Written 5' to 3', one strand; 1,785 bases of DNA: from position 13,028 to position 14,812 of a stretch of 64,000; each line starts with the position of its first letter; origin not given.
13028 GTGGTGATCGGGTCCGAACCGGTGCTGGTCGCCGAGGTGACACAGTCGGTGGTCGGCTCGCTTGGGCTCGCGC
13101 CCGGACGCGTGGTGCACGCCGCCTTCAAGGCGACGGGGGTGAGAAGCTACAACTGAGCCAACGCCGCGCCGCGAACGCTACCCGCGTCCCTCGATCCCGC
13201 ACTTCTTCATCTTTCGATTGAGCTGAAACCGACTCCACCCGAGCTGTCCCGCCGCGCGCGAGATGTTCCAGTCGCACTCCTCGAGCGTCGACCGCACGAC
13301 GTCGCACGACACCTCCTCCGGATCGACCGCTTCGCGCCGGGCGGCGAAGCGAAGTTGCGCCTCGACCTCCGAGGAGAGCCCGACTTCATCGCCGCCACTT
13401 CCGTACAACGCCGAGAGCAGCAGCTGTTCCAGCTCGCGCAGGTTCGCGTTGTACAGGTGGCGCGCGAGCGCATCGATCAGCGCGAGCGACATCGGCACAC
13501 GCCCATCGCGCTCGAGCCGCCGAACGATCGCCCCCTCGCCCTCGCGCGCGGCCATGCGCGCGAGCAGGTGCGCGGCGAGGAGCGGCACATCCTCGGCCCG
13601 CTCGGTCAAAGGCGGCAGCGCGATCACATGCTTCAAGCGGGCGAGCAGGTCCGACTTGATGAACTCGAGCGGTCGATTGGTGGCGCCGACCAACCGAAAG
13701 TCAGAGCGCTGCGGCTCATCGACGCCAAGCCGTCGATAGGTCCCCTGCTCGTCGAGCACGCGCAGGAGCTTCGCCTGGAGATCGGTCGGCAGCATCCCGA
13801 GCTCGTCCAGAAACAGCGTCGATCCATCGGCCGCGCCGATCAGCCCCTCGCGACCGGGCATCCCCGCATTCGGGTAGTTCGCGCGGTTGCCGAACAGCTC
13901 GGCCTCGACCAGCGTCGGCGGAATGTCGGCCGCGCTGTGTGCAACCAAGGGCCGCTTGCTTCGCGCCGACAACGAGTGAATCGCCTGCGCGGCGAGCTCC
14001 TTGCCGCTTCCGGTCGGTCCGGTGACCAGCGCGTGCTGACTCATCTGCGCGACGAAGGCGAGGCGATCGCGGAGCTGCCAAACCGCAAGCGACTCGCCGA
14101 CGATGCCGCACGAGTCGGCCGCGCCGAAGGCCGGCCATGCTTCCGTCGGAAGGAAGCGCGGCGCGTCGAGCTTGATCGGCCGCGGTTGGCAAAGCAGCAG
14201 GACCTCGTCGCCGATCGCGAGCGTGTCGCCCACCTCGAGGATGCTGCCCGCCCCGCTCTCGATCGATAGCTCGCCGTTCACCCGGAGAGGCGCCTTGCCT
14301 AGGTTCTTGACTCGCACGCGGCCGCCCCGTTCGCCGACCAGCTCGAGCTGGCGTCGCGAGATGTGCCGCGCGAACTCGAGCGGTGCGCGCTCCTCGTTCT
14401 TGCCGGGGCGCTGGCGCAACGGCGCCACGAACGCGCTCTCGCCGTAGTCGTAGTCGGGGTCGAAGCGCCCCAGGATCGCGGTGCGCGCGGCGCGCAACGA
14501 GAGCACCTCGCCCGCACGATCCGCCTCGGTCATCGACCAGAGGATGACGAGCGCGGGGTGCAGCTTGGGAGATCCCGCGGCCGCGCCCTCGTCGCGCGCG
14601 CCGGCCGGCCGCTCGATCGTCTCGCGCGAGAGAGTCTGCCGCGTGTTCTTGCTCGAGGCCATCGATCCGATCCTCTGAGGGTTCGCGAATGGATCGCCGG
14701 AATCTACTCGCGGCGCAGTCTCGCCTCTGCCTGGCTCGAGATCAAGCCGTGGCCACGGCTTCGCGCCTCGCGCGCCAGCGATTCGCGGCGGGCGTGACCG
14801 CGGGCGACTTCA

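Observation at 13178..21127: Tandem Ser/Thr-kinase-TPR genes immediately upstream of an FHA-domain AAA+ regulator that lacks GAFTGA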

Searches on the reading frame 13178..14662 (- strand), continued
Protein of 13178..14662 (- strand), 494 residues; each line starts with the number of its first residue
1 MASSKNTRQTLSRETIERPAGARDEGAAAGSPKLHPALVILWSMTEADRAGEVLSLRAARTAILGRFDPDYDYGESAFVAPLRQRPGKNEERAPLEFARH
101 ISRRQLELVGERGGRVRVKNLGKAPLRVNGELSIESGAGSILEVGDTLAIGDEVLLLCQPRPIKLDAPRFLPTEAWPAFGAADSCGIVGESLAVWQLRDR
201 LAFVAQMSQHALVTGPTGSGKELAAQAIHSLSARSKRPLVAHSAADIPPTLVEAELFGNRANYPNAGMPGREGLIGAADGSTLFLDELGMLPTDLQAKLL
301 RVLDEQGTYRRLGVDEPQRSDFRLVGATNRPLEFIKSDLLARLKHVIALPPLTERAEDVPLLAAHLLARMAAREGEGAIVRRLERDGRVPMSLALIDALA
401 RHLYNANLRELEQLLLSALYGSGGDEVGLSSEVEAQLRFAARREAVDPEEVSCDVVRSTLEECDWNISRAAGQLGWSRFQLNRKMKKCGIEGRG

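Call 39: search_solved_structures(query=window:13178-14662:-, max_evalue=1e-20, show_alignments=3)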
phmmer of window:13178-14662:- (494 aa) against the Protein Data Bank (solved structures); distinct sequences matched with E-value up to 1e-20: 34.
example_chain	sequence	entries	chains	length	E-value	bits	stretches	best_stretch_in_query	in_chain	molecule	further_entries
1ojl_A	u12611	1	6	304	6.2e-36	127.4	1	187-485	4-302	TRANSCRIPTIONAL REGULATORY PROTEIN ZRAR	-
9qq6_C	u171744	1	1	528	1.6e-35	126.1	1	187-486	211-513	Nif-specific regulatory protein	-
6jdi_A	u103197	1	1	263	1.9e-33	119.2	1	186-415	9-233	Nitrogen assimilation regulatory protein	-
7ejw_C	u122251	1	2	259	8.9e-33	117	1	186-415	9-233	Transcriptional regulator FleQ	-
6j7e_A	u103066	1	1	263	9.3e-33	116.9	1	186-415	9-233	Nitrogen assimilation regulatory protein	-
5exp_A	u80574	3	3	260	1e-32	116.8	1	187-415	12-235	Transcriptional regulator FleQ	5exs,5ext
5exx_A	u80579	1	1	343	1.7e-32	116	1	187-415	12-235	Transcriptional regulator FleQ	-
8p53_C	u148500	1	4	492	2e-32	115.8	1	187-415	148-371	Transcriptional regulator FleQ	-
6jdl_A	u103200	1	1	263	2.4e-32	115.6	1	186-415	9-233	Nitrogen assimilation regulatory protein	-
8pb9_D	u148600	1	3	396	3.4e-32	115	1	187-415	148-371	Transcriptional regulator FleQ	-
4l4u_A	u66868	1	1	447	1.1e-31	113.4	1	196-491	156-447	Transcriptional regulator (NtrC family)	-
1ny6_A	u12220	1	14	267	1.8e-31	112.7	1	196-373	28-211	transcriptional regulator (NtrC family)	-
4ly6_A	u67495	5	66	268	1.8e-31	112.6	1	196-377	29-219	Transcriptional regulator (NtrC family)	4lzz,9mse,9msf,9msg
1ny5_A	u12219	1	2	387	5.1e-31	111.2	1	196-373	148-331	transcriptional regulator (NtrC family)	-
3m0e_A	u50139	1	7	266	1.2e-30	109.9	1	196-373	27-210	Transcriptional regulator (NtrC family)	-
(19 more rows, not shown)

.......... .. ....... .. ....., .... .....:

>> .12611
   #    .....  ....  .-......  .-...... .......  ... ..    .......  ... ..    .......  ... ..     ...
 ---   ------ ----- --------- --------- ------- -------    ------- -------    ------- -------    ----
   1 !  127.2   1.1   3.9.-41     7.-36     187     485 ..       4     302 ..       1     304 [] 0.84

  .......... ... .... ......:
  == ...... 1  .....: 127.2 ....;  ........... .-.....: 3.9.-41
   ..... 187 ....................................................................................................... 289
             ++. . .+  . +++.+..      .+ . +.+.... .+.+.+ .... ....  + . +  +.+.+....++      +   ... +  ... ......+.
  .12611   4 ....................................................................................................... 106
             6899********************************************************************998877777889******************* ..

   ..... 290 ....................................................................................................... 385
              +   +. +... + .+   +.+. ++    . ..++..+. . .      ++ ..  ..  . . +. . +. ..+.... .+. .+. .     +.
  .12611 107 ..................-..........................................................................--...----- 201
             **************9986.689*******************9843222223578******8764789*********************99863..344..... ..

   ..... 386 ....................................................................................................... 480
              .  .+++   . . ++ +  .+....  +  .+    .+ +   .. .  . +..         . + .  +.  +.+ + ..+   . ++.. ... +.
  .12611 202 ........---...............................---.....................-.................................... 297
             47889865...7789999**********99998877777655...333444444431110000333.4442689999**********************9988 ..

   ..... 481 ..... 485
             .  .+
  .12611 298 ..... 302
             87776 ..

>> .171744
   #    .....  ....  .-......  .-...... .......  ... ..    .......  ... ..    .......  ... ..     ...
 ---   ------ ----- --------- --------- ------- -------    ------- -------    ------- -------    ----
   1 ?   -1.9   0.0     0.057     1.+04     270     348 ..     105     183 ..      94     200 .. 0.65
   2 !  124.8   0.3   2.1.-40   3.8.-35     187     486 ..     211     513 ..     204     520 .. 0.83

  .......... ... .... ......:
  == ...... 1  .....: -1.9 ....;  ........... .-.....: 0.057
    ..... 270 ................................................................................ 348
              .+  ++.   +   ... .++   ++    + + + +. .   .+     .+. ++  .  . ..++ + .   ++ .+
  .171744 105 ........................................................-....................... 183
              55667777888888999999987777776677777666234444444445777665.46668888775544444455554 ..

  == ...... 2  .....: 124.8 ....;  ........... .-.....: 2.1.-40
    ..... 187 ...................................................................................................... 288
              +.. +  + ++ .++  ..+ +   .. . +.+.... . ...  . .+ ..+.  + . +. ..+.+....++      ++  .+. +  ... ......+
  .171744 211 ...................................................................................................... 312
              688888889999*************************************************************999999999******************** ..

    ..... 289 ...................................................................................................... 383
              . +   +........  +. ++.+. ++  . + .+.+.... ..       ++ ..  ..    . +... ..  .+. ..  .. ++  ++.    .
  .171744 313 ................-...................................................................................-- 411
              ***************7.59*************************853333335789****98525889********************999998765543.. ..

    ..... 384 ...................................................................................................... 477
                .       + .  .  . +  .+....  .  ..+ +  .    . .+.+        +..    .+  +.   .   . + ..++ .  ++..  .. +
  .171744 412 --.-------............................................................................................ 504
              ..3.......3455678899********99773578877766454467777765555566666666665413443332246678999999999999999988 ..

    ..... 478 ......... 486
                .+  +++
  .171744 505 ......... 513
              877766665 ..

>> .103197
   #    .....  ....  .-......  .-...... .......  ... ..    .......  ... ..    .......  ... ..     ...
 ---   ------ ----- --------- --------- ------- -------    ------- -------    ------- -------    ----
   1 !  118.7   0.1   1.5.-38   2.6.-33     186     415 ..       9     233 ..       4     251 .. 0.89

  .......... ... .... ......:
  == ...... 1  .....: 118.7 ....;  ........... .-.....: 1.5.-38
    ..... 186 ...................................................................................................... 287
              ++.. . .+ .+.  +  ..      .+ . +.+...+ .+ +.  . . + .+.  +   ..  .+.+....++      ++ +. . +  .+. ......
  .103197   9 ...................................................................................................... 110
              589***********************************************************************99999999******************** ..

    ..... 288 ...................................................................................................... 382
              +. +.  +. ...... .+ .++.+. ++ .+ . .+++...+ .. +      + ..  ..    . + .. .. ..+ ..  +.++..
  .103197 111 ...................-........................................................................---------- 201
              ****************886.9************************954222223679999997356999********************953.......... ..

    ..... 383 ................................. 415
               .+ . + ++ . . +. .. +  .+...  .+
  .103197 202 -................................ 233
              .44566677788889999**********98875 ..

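Call 62: find_encoding_contigs(protein=P0003, flank=10000, max_places=1)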
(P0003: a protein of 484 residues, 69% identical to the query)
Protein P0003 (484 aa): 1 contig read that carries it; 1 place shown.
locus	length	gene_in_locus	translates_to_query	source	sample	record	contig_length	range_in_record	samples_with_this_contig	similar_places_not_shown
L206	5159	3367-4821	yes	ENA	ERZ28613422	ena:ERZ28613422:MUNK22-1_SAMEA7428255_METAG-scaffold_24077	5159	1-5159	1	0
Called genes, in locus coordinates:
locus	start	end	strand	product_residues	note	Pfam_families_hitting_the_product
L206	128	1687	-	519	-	-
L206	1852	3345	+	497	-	PF17874:TPR_MalT (faint), PF13176:TPR_7 (faint), PF13181:TPR_8 (faint), PF07719:TPR_2 (faint), PF13374:TPR_10 (faint), PF00515:TPR_1 (faint), PF13424:TPR_12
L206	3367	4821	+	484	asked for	PF00158:Sigma54_activat, PF14532:Sigma54_activ_2 (weak), PF07728:AAA_5 (weak), PF25601:AAA_lid_14 (weak), PF02954:HTH_8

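Call 63: find_encoding_contigs(protein=P0008, flank=10000, max_places=1)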
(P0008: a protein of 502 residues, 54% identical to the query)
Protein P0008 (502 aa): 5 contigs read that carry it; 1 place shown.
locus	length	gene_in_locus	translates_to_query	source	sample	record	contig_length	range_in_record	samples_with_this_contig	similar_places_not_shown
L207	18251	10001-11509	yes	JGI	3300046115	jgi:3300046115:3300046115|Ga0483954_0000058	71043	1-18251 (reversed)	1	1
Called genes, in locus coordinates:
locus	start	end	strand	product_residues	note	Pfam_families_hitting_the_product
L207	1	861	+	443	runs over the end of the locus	PF19289:PmbA_TldD_3rd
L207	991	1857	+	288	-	PF14321:DUF4382, PF13715:CarbopepD_reg_2 (faint), PF13620:CarboxypepD_reg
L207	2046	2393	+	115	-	PF12769:PNTB_4TM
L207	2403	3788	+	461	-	PF02233:PNTB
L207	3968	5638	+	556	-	PF02321:OEP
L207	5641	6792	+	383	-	PF25917:BSH_RND (weak), PF25973:BSH_CzcB (weak), PF25954:Beta-barrel_RND_2, PF25967:RND-MFP_C, PF25975:CzcB_C (weak), PF25989:YknX_C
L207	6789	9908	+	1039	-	PF00873:ACR_tran, PF03176:MMPL (weak)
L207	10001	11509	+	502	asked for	PF00158:Sigma54_activat, PF14532:Sigma54_activ_2, PF02954:HTH_8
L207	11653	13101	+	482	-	PF01590:GAF, PF13185:GAF_2, PF00512:HisKA, PF02518:HATPase_c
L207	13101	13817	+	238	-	PF00072:Response_reg, PF00196:GerE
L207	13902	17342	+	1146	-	PF07676:PD40 (faint), PF26549:Tricorn_N, PF26550:Tricorn_2nd, PF25174:Beta-prop_THOC3 (weak), PF14684:Tricorn_C1, PF14685:PDZ_Tricorn, PF03572:Peptidase_S41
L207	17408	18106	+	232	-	-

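Call 64: find_encoding_contigs(protein=P0014, flank=10000, max_places=1)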
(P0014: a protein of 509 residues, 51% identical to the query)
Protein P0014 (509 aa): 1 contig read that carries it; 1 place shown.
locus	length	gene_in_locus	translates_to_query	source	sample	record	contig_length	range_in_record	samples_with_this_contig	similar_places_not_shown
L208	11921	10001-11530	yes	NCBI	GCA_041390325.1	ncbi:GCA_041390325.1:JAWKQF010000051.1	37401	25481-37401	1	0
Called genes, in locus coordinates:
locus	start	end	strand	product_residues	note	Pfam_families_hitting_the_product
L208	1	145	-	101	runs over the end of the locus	-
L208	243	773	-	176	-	PF01839:FG-GAP (faint), PF13517:FG-GAP_3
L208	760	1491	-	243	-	PF13517:FG-GAP_3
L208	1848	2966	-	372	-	PF13173:AAA_14, PF13635:DUF4143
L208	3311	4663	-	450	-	-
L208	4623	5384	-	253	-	-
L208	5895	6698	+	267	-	-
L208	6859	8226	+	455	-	PF00069:Pkinase, PF07714:PK_Tyr_Ser-Thr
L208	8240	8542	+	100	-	-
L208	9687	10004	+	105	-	-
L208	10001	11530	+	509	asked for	PF01078:Mg_chelatase (faint), PF00158:Sigma54_activat, PF14532:Sigma54_activ_2, PF07728:AAA_5 (weak), PF25601:AAA_lid_14 (faint), PF02954:HTH_8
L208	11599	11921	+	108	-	PF06445:GyrI-like, PF14526:Cass2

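Call 66: search_protein_families(library=padloc, proteins=[window:13178-14662:-], max_evalue=0.001)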
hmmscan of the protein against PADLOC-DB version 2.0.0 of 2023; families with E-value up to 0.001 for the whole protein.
window:13178-14662:- (494 aa): 3 families
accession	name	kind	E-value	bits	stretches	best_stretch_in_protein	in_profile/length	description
PDLC01995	RtcR_PspF2--CARF_AAA_HTH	-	3.4e-53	179.5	1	186-491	168-481/481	-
PDLC01994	RtcR_PspF1--CARF_AAA_HTH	-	1.2e-31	108.4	1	197-422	170-388/468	-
PDLC01993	RtcR--CARF_AAA_HTH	-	2.2e-27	93.7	1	186-381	181-386/523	-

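Call 72: predict_structure(alignment_id=A3)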
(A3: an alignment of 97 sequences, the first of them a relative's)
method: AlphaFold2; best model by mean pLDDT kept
length: 494 residues; sequences in the alignment: 97
mean_pLDDT: 93.2   pTM: 0.88
mean pLDDT of the five models: 93.2, 93.1, 92.6, 92.6, 92.4
residues with pLDDT >= 90: 438; 70-90: 25; 50-70: 16; < 50: 15
segments of 3 or more residues with pLDDT < 50: 16-26
pLDDT, mean of each block of 10 residues (from residue 1): 53 49 50 95 97 91 97 96 98 98 98 95 98 95 97 98 97 98 98 98 98 97 98 98 95 96 94 97 98 96 88 94 97 97 97 98 98 95 96 98 98 98 97 98 86 97 94 90 97 73
secondary structure, 60 per line:
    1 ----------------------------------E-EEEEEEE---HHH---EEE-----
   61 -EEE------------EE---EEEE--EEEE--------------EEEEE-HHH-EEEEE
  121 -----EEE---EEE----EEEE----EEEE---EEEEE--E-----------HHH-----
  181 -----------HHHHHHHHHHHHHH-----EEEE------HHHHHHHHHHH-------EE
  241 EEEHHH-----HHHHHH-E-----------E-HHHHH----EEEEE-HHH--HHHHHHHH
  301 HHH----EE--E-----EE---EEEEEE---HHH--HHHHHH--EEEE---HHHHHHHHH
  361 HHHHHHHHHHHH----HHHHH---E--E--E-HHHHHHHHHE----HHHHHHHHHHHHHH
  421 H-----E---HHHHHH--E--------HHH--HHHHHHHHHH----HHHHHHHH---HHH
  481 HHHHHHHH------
elements in order: E37-43 E53-55 E62-64 E82-85 E88-91 E106-110 E116-120 E126-128 E132-134 E139-142 E147-150 E154-158 H192-205 E211-214 H221-231 E239-243 H252-257 H273-277 E282-286 H293-303 E323-328 H337-342 E345-348 H352-372 H377-381 H393-401 H407-421 H431-436 H453-462 H467-474 H478-488

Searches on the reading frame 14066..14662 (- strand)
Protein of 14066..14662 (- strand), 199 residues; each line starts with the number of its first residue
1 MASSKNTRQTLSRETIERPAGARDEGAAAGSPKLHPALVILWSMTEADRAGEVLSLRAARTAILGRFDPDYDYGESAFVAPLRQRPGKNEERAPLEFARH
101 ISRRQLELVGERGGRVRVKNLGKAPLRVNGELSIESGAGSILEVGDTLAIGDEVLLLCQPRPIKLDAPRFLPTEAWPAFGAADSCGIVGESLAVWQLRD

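Call 9: search_protein_families(library=pfam, proteins=[window:14066-14662:-], max_evalue=10)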
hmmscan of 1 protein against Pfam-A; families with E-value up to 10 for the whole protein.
seq(199 aa): 1 family
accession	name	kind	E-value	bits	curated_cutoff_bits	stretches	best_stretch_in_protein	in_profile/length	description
PF00498.31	FHA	-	0.025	15.4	20.7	1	99-151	16-67/67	FHA domain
